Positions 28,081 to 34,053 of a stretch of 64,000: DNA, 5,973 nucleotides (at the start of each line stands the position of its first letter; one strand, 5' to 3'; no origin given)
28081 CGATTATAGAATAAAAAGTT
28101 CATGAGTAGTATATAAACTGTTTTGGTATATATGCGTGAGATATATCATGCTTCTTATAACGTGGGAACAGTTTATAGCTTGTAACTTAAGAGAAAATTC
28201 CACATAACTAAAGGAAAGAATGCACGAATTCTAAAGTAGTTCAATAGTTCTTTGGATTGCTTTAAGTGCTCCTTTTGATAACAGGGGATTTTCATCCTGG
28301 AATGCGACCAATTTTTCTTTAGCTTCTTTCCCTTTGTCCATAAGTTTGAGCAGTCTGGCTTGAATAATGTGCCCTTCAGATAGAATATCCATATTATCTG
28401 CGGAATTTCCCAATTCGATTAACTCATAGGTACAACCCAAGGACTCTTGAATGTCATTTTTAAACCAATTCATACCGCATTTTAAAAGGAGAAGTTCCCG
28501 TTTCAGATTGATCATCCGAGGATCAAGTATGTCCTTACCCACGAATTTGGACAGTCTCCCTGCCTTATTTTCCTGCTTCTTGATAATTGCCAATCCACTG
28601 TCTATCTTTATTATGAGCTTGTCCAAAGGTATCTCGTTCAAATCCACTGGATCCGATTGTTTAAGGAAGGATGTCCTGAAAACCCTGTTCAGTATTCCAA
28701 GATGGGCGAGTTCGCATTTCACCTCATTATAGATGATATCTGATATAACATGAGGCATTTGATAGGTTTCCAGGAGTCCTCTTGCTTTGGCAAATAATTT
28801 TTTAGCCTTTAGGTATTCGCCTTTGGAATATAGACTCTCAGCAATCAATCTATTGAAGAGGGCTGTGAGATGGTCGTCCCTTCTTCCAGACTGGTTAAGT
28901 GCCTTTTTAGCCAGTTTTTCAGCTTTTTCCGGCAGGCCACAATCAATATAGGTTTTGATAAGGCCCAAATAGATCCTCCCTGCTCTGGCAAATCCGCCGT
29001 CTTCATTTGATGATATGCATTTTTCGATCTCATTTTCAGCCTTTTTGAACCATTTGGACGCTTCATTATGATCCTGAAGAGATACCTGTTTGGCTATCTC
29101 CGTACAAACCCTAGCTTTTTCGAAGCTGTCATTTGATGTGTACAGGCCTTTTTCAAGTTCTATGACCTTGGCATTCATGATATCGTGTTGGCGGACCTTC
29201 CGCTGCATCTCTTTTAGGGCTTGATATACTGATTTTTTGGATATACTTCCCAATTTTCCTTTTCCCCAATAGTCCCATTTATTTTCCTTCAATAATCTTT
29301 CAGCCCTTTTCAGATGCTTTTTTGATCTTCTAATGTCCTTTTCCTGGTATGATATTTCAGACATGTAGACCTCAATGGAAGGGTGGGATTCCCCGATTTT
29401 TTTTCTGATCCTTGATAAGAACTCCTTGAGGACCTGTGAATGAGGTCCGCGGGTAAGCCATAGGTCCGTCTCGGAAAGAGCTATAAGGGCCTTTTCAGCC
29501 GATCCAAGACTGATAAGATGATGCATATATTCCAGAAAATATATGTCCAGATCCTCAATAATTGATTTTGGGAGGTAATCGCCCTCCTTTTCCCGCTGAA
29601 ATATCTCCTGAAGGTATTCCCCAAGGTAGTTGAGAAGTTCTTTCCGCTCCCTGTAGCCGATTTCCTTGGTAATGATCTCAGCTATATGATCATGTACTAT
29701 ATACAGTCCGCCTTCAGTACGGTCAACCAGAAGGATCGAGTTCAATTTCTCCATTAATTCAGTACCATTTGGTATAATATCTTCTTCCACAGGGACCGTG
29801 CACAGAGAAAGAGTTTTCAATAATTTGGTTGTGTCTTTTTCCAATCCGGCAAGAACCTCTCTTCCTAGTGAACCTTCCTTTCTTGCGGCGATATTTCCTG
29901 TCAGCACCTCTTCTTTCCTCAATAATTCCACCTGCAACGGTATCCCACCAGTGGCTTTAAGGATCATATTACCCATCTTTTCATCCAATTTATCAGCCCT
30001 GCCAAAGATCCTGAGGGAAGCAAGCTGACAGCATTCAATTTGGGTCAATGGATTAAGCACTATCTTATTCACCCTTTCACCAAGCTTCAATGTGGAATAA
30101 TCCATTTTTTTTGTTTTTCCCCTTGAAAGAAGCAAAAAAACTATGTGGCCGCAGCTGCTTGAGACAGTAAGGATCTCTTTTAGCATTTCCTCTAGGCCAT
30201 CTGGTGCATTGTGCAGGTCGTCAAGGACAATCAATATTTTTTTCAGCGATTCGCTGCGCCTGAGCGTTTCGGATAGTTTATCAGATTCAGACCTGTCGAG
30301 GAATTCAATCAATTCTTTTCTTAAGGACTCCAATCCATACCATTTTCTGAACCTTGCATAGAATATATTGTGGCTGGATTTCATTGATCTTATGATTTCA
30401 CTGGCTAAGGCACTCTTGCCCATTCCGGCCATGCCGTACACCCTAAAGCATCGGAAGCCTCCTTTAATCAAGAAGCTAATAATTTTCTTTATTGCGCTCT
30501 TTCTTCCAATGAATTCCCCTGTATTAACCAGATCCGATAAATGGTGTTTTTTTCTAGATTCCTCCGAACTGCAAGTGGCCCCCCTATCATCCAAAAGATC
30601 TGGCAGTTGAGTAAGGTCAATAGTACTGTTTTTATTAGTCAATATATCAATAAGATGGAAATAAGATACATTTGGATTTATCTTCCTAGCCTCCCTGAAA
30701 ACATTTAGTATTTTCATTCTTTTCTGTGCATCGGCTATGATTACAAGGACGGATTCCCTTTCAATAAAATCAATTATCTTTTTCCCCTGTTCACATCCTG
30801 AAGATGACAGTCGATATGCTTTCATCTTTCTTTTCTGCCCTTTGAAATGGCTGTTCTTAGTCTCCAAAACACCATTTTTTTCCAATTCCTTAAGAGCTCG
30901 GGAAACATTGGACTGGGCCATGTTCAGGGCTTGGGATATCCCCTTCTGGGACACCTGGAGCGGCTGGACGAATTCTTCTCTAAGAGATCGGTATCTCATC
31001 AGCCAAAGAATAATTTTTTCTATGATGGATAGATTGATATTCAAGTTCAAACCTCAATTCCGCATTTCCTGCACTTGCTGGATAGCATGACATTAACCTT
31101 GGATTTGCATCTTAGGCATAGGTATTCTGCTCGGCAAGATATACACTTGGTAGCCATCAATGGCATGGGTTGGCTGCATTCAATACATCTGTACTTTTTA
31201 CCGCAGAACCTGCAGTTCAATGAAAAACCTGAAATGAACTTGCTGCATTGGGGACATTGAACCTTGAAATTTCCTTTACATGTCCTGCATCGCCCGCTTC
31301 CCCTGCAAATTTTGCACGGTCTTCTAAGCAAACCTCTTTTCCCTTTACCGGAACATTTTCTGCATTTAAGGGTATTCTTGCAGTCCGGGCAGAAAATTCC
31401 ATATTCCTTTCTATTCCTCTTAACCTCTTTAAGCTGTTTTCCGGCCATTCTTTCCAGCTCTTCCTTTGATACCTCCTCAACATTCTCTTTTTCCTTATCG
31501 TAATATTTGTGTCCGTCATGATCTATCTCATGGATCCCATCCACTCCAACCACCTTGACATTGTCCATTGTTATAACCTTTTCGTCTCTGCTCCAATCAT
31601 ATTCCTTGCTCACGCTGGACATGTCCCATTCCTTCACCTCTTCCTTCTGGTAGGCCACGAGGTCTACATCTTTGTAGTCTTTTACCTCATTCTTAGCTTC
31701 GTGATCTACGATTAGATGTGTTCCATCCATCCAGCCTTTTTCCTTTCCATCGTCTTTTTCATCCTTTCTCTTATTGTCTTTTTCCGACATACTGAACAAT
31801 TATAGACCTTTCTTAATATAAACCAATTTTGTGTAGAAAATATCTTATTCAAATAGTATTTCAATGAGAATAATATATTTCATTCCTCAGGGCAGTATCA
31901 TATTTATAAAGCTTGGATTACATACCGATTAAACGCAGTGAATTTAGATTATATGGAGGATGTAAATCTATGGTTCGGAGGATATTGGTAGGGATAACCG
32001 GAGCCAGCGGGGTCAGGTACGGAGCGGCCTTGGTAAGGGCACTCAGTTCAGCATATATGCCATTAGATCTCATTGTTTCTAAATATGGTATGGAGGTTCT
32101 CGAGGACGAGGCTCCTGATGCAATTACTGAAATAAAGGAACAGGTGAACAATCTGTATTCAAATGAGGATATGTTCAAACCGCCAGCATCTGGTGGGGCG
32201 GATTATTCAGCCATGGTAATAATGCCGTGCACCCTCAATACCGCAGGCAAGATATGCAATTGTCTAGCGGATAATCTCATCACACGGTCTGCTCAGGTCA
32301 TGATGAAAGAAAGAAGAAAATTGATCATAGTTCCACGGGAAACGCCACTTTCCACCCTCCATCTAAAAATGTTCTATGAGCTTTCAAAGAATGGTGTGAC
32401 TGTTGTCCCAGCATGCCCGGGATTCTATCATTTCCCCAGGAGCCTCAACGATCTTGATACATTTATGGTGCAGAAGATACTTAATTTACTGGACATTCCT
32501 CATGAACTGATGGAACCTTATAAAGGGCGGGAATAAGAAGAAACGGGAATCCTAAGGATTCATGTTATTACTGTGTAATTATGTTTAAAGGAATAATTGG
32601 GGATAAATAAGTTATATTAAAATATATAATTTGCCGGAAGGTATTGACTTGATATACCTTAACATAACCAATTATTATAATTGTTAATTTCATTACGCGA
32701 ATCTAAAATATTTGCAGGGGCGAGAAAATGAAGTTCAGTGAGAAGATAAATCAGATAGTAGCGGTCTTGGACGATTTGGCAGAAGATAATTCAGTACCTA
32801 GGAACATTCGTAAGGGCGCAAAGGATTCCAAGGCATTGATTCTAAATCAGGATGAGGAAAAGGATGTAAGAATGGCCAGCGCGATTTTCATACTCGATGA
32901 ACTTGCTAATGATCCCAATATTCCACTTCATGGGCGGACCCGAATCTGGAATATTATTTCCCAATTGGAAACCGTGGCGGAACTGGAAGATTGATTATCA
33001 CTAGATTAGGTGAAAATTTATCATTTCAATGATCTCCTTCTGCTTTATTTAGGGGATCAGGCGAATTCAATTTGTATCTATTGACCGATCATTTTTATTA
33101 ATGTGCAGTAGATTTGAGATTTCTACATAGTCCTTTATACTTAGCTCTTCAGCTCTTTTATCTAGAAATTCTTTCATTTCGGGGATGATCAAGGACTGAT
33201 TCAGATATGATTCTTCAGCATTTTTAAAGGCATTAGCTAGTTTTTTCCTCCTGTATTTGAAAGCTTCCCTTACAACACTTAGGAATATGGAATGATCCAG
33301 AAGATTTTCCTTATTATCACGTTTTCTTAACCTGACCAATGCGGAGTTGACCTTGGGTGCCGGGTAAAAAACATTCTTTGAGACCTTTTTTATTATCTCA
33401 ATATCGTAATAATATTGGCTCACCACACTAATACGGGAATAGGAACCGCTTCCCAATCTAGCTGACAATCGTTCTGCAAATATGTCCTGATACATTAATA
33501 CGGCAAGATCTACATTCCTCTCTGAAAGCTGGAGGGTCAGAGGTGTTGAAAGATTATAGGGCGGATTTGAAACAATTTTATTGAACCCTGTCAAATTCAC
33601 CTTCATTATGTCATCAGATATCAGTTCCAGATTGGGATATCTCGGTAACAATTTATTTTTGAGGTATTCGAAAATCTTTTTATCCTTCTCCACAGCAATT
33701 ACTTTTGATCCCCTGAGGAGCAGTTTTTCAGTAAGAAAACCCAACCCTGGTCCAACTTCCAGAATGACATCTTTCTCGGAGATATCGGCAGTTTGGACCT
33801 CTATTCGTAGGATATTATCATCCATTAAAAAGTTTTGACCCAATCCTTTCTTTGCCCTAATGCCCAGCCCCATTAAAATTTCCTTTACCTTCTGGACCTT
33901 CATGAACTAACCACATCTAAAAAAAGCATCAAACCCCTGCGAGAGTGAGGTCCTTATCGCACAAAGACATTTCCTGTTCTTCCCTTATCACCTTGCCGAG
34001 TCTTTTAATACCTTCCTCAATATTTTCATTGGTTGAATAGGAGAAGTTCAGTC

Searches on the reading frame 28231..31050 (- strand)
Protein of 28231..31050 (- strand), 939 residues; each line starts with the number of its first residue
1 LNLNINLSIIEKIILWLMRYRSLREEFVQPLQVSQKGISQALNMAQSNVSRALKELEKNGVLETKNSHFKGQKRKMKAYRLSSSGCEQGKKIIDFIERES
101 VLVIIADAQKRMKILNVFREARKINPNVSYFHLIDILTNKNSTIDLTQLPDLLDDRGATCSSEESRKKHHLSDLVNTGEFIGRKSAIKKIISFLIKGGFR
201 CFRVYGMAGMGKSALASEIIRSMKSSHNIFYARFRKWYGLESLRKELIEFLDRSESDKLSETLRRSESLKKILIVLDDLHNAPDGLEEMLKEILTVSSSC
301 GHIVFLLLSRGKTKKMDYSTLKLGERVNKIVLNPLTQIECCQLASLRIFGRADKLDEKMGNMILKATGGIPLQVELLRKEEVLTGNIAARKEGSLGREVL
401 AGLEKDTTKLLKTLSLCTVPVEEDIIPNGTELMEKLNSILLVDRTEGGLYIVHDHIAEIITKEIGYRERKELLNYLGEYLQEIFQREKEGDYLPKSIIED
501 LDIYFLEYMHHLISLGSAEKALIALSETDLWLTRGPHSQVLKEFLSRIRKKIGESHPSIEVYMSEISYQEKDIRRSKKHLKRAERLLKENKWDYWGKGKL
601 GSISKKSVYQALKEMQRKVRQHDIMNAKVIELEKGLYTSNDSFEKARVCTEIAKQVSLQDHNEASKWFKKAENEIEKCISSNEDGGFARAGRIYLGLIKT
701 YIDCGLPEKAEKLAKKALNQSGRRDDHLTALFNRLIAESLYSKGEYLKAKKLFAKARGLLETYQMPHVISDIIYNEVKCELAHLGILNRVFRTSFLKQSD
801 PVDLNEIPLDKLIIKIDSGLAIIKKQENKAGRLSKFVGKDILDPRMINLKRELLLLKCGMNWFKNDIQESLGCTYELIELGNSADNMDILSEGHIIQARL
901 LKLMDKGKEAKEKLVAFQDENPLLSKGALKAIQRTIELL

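Call 15: search_protein_families(library=pfam, proteins=[window:28231-31050:-], max_evalue=0.01)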
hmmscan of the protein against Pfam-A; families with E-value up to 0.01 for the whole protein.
window:28231-31050:- (939 aa): 21 families
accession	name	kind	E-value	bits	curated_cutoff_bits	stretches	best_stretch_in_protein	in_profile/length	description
PF13191.12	AAA_16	-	1.2e-09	39.3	32.6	1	179-305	1-166/167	AAA ATPase domain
PF00931.28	NB-ARC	-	4.7e-09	36.3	23.5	1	184-377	2-201/248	NB-ARC domain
PF01637.24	ATPase_2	-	3.2e-07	30.8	33.2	1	180-375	1-223/225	ATPase domain predominantly from Archaea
PF13401.12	AAA_22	-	1e-06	29.5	27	1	202-301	8-115/130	AAA domain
PF13545.12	HTH_Crp_2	-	6.7e-06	26.4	27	1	13-66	3-56/70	Crp-like helix-turn-helix domain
PF13173.12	AAA_14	-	3.4e-05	24.3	27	1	204-340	7-128/129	AAA domain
PF13412.12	HTH_24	-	5.3e-05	23.2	21.9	1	33-63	18-48/48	Winged helix-turn-helix DNA-binding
PF24883.2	NPHP3_N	-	0.00017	22.2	24.8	0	200-229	23-53/164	Nephrocystin 3, N-terminal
PF13424.12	TPR_12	-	0.00024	21.7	30.1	1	692-760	4-75/77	Tetratricopeptide repeat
PF12802.13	MarR_2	-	0.00029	21.4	27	1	33-65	21-53/61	MarR family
PF00004.35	AAA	-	0.00069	20.5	21.2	1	204-309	3-108/131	ATPase family associated with various cellular activities (AAA)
PF01047.28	MarR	-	0.00084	19.6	24.6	1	33-63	18-48/59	MarR family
PF01022.26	HTH_5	-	0.0019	18.5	22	0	29-63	14-46/47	Bacterial regulatory protein, arsR family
PF13730.12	HTH_36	-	0.0037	17.5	25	0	13-60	10-53/55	Helix-turn-helix domain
PF13463.12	HTH_27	-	0.0042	17.8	22.2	0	35-68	21-54/68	Winged helix DNA-binding domain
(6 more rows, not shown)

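Call 79: search_protein_families(library=padloc, proteins=[window:28231-31050:-], max_evalue=0.01)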
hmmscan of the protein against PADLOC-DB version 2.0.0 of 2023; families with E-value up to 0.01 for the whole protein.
window:28231-31050:- (939 aa): 5 families
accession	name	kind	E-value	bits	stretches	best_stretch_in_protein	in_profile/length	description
PDLC01438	Csa3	-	6.6e-06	24.4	1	27-104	156-209/305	"CAS-I,CAS-II,CAS-III,CAS-IV,CAS-V,CAS-VI; associated_signaling"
PDLC01879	CARF3--CARF_TM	-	0.0013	16.4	1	31-85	169-213/222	-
PDLC01870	CARF3--CARF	-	0.0019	16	1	32-64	151-183/228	-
PDLC01720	Csa3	-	0.0067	15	0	38-82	48-89/118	Csa3_1_CAS-I-II-III-IV-V-VI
PDLC04476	PDC-M16A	-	0.0095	12.4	0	184-227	10-53/691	-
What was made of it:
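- Tried and rejected: The STAND protein, the zinc-ribbon protein and the target gave only wHTH-level similarity to Csa3 (call 79).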

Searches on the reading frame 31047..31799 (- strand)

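Call 15: search_protein_families(library=pfam, proteins=[window:31047-31799:-], max_evalue=0.01)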
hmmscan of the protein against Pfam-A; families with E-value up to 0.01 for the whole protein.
window:31047-31799:- (250 aa): 1 family
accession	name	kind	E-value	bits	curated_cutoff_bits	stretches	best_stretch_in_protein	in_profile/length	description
PF00295.23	Glyco_hydro_28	-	0.0059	16.2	22.9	1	67-107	44-84/324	Glycosyl hydrolases family 28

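Call 79: search_protein_families(library=padloc, proteins=[window:31047-31799:-], max_evalue=0.01)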
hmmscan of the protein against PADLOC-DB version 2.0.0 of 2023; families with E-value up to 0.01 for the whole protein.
window:31047-31799:- (250 aa): 0 families

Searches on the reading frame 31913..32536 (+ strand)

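Call 15: search_protein_families(library=pfam, proteins=[window:31913-32536:+], max_evalue=0.01)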
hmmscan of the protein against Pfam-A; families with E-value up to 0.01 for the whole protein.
window:31913-32536:+ (207 aa): 1 family
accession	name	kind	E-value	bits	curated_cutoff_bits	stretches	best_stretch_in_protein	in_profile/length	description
PF02441.25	Flavoprotein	-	2.4e-40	138.2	22.7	1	23-192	2-161/162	Flavoprotein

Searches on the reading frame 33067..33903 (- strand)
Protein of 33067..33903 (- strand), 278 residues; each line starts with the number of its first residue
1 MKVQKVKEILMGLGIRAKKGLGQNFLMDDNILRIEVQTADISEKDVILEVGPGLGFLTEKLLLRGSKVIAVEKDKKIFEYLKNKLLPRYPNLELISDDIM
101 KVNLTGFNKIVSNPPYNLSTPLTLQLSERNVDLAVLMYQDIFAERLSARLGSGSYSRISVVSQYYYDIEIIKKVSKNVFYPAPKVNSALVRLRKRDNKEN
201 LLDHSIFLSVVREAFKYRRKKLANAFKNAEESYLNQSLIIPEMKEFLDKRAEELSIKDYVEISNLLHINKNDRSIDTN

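Call 15: search_protein_families(library=pfam, proteins=[window:33067-33903:-], max_evalue=0.01)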
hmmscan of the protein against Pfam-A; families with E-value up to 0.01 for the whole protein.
window:33067-33903:- (278 aa): 3 families
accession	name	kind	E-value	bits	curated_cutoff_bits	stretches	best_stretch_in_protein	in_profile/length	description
PF00398.26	RrnaAD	-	3.2e-52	177.7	24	1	16-265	3-260/263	Ribosomal RNA adenine dimethylase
PF13649.12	Methyltransf_25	-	0.00029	21.9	27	1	47-112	1-70/97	Methyltransferase domain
PF05175.20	MTS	-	0.00043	20.4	23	1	43-127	31-119/170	Methyltransferase small domain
